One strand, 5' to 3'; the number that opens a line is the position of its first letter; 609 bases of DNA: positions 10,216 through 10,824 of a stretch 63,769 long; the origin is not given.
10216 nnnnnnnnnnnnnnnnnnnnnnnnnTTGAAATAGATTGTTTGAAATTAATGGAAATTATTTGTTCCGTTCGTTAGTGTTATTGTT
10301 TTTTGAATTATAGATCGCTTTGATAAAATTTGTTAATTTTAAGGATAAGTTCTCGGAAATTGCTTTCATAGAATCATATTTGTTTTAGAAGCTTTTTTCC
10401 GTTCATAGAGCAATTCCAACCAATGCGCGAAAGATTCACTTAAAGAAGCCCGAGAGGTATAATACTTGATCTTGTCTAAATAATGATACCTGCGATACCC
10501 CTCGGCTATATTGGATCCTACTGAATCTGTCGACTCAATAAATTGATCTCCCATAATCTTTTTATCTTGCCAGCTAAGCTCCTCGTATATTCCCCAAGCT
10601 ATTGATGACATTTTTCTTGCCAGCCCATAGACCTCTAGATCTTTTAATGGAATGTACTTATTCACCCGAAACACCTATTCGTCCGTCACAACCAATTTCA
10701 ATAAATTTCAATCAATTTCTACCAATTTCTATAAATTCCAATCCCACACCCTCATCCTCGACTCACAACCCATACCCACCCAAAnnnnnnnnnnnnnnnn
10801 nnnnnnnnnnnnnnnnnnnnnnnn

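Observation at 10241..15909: Three four-helix-bundle (23S-IVS / Avd-family) genes inserted as inverted-repeat-bracketed cassettes into intergenic spacers of the operon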

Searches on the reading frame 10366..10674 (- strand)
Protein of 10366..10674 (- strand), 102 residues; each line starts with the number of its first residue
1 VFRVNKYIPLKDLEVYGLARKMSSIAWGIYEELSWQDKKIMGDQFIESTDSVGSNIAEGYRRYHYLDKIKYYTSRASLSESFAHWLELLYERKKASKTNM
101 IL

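Call 9: search_protein_families(library=pfam, proteins=[window:10366-10674:-], max_evalue=0.01)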
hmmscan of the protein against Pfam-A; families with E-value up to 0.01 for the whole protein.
window:10366-10674:- (102 aa): 1 family
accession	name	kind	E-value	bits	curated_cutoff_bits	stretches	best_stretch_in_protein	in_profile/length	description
PF05635.17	23S_rRNA_IVP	-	1.1e-12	48.6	33.8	1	11-98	1-88/106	23S rRNA-intervening sequence protein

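Call 10: search_protein_families(library=ncbifam, proteins=[window:10366-10674:-], max_evalue=0.01)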
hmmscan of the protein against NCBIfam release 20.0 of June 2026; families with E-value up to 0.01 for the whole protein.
window:10366-10674:- (102 aa): 2 families
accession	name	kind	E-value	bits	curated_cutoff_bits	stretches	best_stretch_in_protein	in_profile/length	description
TIGR02436.1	TIGR02436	subfamily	5.5e-11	42.6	24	1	19-96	5-82/109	four helix bundle protein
NF008912.0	PRK12275.1-6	subfamily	5.2e-07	29.7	124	1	11-81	4-72/117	hypothetical protein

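Call 27: find_homologous_proteins(query=window:10366-10674:-, max_evalue=0.00001)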
Query window:10366-10674:- (102 aa): 763 proteins with E <= 0.00001 among 772 candidates; the best 120 are listed.
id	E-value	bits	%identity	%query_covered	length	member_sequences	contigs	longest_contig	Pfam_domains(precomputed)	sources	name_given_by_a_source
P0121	5.0e-61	221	100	100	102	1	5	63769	PF05635.18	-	-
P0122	3.3e-42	161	82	90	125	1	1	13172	PF05635.18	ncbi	ncbi:four helix bundle protein [Candidatus Omnitrophota bacterium]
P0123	4.3e-41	157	78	91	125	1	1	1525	PF05635.18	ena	-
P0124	1.1e-40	156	80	89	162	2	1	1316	PF05635.18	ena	-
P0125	1.6e-40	155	77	90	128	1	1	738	PF05635.18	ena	-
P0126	2.3e-40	155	76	93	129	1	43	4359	PF05635.18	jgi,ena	-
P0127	2.9e-40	155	76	93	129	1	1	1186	PF05635.18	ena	-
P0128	3.3e-40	154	73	94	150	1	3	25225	PF05635.18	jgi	-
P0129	4.5e-40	154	78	89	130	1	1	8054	PF05635.18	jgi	jgi:four helix bundle protein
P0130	5.9e-40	154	77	91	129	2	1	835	PF05635.18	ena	-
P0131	6.8e-40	153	77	92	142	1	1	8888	PF05635.18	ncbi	ncbi:MAG: four helix bundle protein [Candidatus Anammoxibacter sp.]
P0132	8.4e-40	153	81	86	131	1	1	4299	PF05635.18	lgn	-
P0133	9.2e-40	153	77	89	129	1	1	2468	PF05635.18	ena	-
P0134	1.6e-39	152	76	86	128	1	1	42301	PF05635.18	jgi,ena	-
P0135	2.5e-39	152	74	92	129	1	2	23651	PF05635.18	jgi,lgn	-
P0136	3.1e-39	151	75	92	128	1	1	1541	PF05635.18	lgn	-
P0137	3.3e-39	151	78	89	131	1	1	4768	PF05635.18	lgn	-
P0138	3.6e-39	151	75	92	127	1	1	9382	PF05635.18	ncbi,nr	ncbi:four helix bundle protein [Patescibacteria group bacterium]|nr:four helix bundle protein [Pates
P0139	3.6e-39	151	74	91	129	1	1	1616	PF05635.18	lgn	-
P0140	3.6e-39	151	74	91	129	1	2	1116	PF05635.18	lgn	-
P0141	3.7e-39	151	78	91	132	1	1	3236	PF05635.18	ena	-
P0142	3.7e-39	151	72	93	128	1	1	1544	PF05635.18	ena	-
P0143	3.8e-39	151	76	90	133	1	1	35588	PF05635.18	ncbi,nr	ncbi:MAG: four helix bundle protein [Candidatus Omnitrophota bacterium]|nr:four helix bundle protein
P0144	4.1e-39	151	73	95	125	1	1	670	PF05635.18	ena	-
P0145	5.2e-39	151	76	89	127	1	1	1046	PF05635.18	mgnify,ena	mgnify:CR=1 FL=1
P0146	5.6e-39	150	75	92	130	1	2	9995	PF05635.18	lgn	-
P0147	6.1e-39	150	73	96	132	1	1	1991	PF05635.18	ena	-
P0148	7.5e-39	150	73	92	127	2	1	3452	PF05635.18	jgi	jgi:four helix bundle protein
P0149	8.3e-39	150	76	92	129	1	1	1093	PF05635.18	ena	-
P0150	8.6e-39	150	76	92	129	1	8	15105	PF05635.18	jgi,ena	-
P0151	9.1e-39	150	74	93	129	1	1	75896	PF05635.18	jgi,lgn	-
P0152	9.3e-39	150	79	86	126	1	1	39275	PF05635.18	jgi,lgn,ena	-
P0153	9.9e-39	150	72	96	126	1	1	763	PF05635.18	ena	-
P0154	1.1e-38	150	79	88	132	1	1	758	PF05635.18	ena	-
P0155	1.5e-38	149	76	89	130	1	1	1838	PF05635.18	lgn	-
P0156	1.5e-38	149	75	89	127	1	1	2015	PF05635.18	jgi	-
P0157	1.6e-38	149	71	95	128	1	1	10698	PF05635.18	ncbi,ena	-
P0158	2.0e-38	149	78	88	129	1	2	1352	PF05635.18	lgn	-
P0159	2.0e-38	149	75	92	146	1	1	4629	PF05635.18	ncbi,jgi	jgi:four helix bundle protein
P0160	2.1e-38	149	76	86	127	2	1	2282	PF05635.18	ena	-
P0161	2.6e-38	148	71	95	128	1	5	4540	PF05635.18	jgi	jgi:four helix bundle protein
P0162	2.6e-38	148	75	89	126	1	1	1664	PF05635.18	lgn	-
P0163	2.7e-38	148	79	87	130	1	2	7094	PF05635.18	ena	-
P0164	2.7e-38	148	76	88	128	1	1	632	PF05635.18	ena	-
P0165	2.8e-38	148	75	92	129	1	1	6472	PF05635.18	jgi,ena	-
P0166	2.8e-38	148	75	92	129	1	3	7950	PF05635.18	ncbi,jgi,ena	-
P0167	2.9e-38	148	77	87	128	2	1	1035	PF05635.18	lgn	-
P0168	3.2e-38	148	79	87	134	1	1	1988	PF05635.18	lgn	-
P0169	3.3e-38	148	74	89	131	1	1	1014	PF05635.18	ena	-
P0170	3.4e-38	148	73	91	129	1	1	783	PF05635.18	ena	-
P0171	3.5e-38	148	72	93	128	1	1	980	PF05635.18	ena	-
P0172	3.8e-38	148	80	85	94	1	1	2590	PF05635.18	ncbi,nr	ncbi:MAG: four helix bundle protein, partial [Candidatus Omnitrophica bacterium]|nr:four helix bundl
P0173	4.0e-38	148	74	91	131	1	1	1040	PF05635.18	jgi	jgi:four helix bundle protein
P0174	4.4e-38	148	74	93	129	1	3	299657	PF05635.18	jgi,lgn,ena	-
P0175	4.6e-38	148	73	93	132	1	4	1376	PF05635.18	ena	-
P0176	5.2e-38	147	73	91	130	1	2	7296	PF05635.18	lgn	-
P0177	5.6e-38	147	72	92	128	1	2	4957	PF05635.18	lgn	-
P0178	5.9e-38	147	80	85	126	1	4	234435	PF05635.18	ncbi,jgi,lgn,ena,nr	ncbi:MAG: four helix bundle protein [Candidatus Omnitrophica bacterium]|nr:four helix bundle protein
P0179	6.1e-38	147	72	93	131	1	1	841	PF05635.18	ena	-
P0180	6.4e-38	147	77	93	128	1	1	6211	PF05635.18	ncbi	-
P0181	6.4e-38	147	72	91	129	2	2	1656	PF05635.18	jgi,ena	-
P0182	7.2e-38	147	74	89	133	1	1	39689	PF05635.18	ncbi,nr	ncbi:MAG: four helix bundle protein [Flavobacteriales bacterium]|nr:MAG: four helix bundle protein [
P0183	7.8e-38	147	73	95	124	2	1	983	PF05635.18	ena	-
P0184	8.1e-38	147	74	89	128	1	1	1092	PF05635.18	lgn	-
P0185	8.3e-38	147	76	90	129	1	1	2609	PF05635.18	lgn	-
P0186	8.5e-38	147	76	86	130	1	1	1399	PF05635.18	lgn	-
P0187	8.6e-38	147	74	90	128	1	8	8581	PF05635.18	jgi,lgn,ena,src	-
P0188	9.2e-38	147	72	92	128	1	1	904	PF05635.18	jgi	jgi:four helix bundle protein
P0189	1.1e-37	146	69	98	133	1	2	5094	PF05635.18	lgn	-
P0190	1.1e-37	146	73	94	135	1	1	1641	PF05635.18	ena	-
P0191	1.1e-37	146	74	89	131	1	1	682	PF05635.18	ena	-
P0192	1.3e-37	146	74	88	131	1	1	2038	PF05635.18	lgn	-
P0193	1.4e-37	146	71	94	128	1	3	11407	PF05635.18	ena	-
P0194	1.4e-37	146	71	95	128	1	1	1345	PF05635.18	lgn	-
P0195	1.6e-37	146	74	92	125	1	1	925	PF05635.18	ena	-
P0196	1.7e-37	146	73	92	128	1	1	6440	PF05635.18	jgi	-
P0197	1.8e-37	146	71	91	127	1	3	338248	PF05635.18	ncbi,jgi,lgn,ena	ncbi:MAG: four helix bundle protein [Lentimicrobiaceae bacterium]|jgi:four helix bundle protein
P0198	2.3e-37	145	66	93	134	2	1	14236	PF05635.18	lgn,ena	-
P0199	2.3e-37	145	74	92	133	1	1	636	PF05635.18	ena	-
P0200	2.4e-37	145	75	92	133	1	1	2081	PF05635.18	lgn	-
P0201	2.6e-37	145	74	87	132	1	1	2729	PF05635.18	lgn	-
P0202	2.6e-37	145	70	95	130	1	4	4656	PF05635.18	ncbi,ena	ncbi:MAG: four helix bundle protein [Patescibacteria group bacterium]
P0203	2.7e-37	145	74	92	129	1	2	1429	PF05635.18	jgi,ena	-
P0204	2.8e-37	145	74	89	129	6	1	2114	PF05635.18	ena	-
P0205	2.8e-37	145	69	92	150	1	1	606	PF05635.18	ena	-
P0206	3.4e-37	145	73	92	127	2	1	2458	PF05635.18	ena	-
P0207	3.8e-37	145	72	91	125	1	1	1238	PF05635.18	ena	-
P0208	3.9e-37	145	74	89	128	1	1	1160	PF05635.18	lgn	-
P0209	3.9e-37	145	70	94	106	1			PF05635.18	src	-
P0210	4.5e-37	144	71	92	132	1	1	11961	PF05635.18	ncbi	-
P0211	5.3e-37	144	72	89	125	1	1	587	PF05635.18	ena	-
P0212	5.4e-37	144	70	95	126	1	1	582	PF05635.18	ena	-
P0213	5.5e-37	144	94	75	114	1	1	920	PF05635.18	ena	-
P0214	5.8e-37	144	70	91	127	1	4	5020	PF05635.18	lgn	-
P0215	5.9e-37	144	75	90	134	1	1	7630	PF05635.18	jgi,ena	-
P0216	6.1e-37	144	70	93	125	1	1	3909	PF05635.18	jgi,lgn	-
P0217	6.2e-37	144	69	94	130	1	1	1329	PF05635.18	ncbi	-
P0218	6.3e-37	144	76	88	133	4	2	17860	PF05635.18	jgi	jgi:four helix bundle protein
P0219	6.7e-37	144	75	89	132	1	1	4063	PF05635.18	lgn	-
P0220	7.9e-37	144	69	92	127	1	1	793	PF05635.18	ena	-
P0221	8.2e-37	144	73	90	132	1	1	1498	PF05635.18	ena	-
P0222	8.7e-37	143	72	89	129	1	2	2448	PF05635.18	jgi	jgi:four helix bundle protein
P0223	9.3e-37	143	72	90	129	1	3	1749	PF05635.18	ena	-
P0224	9.8e-37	143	75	88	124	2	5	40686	PF05635.18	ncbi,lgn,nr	ncbi:MAG: four helix bundle protein [Phaeodactylibacter sp.]|nr:four helix bundle protein [Phaeodact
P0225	1.2e-36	143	70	94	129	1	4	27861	PF05635.18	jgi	jgi:four helix bundle protein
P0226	1.2e-36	143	75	88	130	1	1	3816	PF05635.18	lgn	-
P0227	1.3e-36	143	73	92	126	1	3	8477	PF05635.18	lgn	-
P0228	1.3e-36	143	69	93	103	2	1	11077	PF05635.18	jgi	-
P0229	1.4e-36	143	69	91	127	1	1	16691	PF05635.18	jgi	jgi:four helix bundle protein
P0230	1.6e-36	143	70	89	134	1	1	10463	PF05635.18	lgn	-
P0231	1.8e-36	142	75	85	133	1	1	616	PF05635.18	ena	-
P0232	1.9e-36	142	69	91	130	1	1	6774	PF05635.18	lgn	-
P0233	1.9e-36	142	71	89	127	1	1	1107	PF05635.18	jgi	-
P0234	2.0e-36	142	77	88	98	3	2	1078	PF05635.18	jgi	jgi:four helix bundle protein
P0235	2.0e-36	142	70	90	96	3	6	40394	PF05635.18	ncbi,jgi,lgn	jgi:four helix bundle protein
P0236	2.4e-36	142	76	88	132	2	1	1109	PF05635.18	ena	-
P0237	2.6e-36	142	69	93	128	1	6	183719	PF05635.18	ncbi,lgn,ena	ncbi:MAG: four helix bundle protein [Patescibacteria group bacterium]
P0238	2.6e-36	142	73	88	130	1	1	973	PF05635.18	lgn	-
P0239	2.7e-36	142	73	95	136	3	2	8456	PF05635.18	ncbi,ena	-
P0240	2.8e-36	142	73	89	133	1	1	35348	PF05635.18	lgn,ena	-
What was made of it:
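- Proteins are near-identical across phyla (call 27).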

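Call 30: find_related_loci(query=A1, collection=genome_contigs, flank=3000)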
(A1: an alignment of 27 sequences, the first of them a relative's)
Query A1 (125 aa) in genome_contigs; peptide patterns used: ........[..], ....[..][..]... (x = any residue, [..] = any of these).
600 stretches matched a pattern (row limit reached: there are more); 572 encode a relative of the query (tblastn E <= 1e-3); the best 80 are kept; 79 distinct loci.
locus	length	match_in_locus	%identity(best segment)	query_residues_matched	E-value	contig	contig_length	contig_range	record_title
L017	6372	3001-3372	76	1-124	2e-61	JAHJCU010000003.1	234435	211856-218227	MAG: Candidatus Omnitrophota bacterium isolate Modern_marine.mb.319 Modern_marine.mb.319_k141_435252, whole genome shotg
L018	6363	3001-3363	70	3-123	1e-55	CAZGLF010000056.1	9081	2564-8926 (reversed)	MAG TPA_asm: uncultured Planctomycetia bacterium isolate SRP141376_co2_388 genome assembly, contig: NODE_14079_length_90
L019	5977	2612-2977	70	3-124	3e-55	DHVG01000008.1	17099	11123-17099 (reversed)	MAG TPA_asm: Elusimicrobia bacterium UBA5214 UBA5214_contig_591, whole genome shotgun sequence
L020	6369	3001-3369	67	3-125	2e-54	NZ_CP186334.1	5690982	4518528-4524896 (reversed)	Gaoshiqia hydrogeniformans strain Z1-71 chromosome, complete genome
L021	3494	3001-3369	67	3-125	8e-54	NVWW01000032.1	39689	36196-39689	MAG: Flavobacteriales bacterium isolate NORP27 Contig_source1383C_2257, whole genome shotgun sequence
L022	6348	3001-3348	68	4-119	5e-52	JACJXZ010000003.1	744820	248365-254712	MAG: Lewinellaceae bacterium isolate HK-STAS-BACT-25 HK-STAS-BACT-25_3, whole genome shotgun sequence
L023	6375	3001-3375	63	1-125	9e-52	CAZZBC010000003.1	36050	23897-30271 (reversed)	MAG TPA_asm: uncultured Gammaproteobacteria bacterium isolate binchicken_co232_117 genome assembly, contig: NODE_1927_le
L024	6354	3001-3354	64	3-120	6e-51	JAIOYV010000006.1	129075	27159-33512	MAG: Bacteroidales bacterium isolate Tobar12.5m-G22 Tobar12-5m-C108, whole genome shotgun sequence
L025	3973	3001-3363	66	3-123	8e-50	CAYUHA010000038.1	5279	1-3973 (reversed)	MAG TPA_asm: uncultured Candidatus Saccharibacteria bacterium isolate binchicken_co256_74 genome assembly, contig: NODE_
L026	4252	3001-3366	64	3-124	2e-49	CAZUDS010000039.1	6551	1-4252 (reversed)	MAG TPA_asm: uncultured Candidatus Saccharibacteria bacterium isolate binchicken_co247_5 genome assembly, contig: NODE_8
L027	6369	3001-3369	63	3-125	2e-49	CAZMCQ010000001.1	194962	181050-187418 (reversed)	MAG TPA_asm: uncultured Candidatus Saccharibacteria bacterium isolate binchicken_co38_532 genome assembly, contig: NODE_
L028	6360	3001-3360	65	4-123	2e-48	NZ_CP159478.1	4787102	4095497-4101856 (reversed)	Marivirga tractuosa strain ac6 chromosome, complete genome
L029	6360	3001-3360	64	4-123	2e-48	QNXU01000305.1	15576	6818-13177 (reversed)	MAG: Bacteroidetes bacterium isolate MAG 90 Ga0232641_1000345, whole genome shotgun sequence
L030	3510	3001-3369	62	3-125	3e-47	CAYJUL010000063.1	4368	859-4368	MAG TPA_asm: uncultured Candidatus Saccharibacteria bacterium isolate ERP125453_co1_295 genome assembly, contig: NODE_27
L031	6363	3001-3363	61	3-123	3e-47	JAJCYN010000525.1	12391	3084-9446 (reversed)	MAG: Flavobacteriales bacterium isolate OFTM231 OFTM231_524, whole genome shotgun sequence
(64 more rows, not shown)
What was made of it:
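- A-type proteins are 70-80% identical across Omnitrophota, Planctomycetota, Patescibacteria and Bacteroidota (calls 27, 30).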

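Call 66: search_solved_structures(query=A1, max_evalue=0.01)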
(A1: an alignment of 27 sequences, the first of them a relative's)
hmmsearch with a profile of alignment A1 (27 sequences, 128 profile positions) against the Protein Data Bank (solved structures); distinct sequences matched with E-value up to 0.01: 2.
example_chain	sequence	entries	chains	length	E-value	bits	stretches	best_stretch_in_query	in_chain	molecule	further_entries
2rld_A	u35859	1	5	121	3.8e-07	33.4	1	21-122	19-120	Uncharacterized protein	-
2gsc_A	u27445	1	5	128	0.0015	21.7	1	10-103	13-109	Putative uncharacterized protein XCC0516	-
